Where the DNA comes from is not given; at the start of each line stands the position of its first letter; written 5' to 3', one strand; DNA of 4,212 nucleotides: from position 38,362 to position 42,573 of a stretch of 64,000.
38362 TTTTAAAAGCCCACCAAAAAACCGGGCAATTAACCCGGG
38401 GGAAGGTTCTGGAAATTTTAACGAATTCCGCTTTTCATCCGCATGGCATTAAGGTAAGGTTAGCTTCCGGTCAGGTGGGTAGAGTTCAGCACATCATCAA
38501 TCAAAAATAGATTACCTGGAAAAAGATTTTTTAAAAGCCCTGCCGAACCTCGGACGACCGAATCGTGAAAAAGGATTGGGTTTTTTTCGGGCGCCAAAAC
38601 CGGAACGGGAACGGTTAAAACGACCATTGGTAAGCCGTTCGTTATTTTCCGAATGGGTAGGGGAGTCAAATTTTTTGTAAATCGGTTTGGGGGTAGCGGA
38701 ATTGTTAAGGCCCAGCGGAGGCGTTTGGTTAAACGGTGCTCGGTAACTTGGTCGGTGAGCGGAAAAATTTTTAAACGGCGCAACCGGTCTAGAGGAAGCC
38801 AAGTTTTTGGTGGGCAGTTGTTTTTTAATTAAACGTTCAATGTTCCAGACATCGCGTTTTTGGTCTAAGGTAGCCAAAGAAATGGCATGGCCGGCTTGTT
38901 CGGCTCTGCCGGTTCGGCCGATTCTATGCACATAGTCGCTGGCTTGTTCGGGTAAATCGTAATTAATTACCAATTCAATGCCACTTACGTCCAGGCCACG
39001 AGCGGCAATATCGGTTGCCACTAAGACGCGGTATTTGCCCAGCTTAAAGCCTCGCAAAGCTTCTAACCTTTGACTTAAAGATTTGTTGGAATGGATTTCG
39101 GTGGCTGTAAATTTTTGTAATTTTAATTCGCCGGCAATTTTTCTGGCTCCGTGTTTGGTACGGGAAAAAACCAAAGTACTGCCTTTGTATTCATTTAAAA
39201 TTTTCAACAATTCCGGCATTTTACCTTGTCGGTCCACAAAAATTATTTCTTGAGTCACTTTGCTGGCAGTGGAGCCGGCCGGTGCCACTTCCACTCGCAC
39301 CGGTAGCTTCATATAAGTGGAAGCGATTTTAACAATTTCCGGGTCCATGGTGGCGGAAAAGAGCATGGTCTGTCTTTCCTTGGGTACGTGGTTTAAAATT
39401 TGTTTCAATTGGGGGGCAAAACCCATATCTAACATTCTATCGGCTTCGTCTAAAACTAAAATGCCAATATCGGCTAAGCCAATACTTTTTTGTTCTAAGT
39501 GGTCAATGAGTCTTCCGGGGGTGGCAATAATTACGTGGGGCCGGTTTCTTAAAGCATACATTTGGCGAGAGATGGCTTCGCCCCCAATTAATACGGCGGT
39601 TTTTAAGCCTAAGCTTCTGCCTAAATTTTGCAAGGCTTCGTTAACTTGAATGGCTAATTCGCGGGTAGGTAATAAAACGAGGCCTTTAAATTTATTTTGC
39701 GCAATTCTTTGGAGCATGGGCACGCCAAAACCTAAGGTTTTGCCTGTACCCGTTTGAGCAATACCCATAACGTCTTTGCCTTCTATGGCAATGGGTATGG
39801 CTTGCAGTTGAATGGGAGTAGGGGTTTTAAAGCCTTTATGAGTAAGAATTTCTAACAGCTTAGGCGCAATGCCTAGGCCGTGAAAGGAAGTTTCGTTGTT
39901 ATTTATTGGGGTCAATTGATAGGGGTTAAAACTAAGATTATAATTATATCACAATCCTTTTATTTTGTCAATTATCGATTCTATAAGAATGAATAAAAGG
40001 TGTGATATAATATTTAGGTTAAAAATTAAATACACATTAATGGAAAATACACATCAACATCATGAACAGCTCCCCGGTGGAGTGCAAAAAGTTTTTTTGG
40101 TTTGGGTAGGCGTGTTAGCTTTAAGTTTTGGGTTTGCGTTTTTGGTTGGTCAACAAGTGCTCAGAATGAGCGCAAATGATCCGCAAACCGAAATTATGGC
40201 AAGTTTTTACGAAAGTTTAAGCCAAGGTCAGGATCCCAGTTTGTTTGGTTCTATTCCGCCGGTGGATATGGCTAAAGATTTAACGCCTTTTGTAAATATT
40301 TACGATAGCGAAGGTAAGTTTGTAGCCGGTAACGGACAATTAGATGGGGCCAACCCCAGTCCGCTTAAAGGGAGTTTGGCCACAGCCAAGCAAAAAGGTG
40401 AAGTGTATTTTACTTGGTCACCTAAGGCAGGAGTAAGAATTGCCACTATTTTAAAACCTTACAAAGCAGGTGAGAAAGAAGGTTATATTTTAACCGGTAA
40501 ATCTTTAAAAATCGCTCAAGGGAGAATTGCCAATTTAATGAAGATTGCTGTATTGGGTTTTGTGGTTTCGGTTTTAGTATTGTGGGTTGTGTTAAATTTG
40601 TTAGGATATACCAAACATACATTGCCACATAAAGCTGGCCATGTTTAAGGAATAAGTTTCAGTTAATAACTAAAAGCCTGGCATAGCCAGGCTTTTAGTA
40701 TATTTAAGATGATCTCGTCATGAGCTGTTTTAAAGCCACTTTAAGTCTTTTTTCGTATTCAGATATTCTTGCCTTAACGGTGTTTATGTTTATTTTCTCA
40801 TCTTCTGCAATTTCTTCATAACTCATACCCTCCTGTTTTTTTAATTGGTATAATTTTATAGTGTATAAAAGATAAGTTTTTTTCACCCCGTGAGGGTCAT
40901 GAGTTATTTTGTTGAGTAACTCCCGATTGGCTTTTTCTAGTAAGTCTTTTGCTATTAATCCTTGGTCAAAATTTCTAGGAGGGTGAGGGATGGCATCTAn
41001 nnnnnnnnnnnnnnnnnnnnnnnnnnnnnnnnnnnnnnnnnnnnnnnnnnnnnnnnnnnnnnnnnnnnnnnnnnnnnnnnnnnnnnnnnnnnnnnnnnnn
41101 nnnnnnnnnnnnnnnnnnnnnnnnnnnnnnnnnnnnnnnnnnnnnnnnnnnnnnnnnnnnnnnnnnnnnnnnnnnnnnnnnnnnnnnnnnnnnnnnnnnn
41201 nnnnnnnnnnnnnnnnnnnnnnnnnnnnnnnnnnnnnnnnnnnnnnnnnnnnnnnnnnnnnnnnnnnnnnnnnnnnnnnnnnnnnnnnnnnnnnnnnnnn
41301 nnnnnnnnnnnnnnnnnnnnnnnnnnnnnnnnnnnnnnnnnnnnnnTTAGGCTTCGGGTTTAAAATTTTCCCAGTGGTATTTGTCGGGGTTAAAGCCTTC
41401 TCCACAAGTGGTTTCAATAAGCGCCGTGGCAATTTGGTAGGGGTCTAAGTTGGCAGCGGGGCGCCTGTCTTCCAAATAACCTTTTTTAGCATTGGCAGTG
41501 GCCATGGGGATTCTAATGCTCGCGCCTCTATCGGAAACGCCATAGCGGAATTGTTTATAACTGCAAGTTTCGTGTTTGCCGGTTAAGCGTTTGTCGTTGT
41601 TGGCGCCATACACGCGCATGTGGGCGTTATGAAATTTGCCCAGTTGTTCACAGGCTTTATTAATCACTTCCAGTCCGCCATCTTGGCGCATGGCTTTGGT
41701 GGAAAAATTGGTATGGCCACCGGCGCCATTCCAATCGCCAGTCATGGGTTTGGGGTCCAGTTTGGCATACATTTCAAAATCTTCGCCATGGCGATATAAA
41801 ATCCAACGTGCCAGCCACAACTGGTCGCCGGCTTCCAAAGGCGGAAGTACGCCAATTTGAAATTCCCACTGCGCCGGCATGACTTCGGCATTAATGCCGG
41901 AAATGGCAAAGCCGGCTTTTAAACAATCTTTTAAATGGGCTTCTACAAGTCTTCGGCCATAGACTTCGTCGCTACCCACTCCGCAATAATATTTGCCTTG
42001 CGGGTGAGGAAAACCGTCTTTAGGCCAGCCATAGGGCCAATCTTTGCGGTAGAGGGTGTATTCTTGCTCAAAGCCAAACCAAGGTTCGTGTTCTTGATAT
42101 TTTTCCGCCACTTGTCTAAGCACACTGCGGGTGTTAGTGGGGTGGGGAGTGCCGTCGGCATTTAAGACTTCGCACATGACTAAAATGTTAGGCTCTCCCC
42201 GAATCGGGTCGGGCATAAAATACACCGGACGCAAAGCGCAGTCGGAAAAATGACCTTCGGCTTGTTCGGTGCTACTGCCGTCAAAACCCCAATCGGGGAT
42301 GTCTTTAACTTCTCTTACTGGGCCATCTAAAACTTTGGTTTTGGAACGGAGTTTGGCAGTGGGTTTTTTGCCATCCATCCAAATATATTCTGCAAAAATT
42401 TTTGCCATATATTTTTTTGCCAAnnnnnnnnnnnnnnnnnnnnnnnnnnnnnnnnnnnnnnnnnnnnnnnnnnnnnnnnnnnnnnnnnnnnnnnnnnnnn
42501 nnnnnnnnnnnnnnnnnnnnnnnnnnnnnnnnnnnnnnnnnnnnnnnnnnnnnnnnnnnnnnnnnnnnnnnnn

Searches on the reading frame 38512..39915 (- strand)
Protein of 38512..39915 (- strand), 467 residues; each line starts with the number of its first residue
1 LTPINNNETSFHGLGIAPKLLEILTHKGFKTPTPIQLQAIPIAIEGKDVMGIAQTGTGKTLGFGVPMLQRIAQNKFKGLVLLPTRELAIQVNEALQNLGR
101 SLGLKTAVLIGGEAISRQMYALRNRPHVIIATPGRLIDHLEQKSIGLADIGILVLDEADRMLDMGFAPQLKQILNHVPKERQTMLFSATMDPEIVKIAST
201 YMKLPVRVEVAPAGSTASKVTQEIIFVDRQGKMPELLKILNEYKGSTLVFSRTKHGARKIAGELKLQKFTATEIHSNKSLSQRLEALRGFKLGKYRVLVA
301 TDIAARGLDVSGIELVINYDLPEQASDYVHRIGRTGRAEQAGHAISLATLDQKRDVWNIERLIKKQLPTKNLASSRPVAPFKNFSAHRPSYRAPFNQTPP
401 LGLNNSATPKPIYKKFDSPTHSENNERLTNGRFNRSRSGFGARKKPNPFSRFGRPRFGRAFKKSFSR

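Call 105: search_protein_families(library=pfam, proteins=[window:38512-39915:-], max_evalue=0.00001)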
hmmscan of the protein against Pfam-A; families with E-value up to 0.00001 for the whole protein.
window:38512-39915:- (467 aa): 3 families
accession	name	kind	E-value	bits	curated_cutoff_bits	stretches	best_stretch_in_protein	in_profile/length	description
PF00270.35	DEAD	-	1.1e-50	172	26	1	33-194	1-164/167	DEAD/DEAH box helicase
PF00271.37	Helicase_C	-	1.2e-28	100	23.5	1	232-338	2-109/110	Helicase conserved C-terminal domain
PF04851.21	ResIII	-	3.4e-07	30.8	22.5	1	48-190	25-162/164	Type III restriction enzyme, res subunit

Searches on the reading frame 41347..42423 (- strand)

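Call 105: search_protein_families(library=pfam, proteins=[window:41347-42423:-], max_evalue=0.00001)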
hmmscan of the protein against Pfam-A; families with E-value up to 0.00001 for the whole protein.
window:41347-42423:- (358 aa): 2 families
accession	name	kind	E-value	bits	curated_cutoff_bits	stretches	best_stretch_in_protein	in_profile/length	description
PF00120.29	Gln-synt_C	-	2.4e-15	56.9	24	1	97-337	3-258/344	Glutamine synthetase, catalytic domain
PF03951.24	Gln-synt_N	-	1.9e-13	50.3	33.4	1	10-88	4-81/82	Glutamine synthetase, beta-Grasp domain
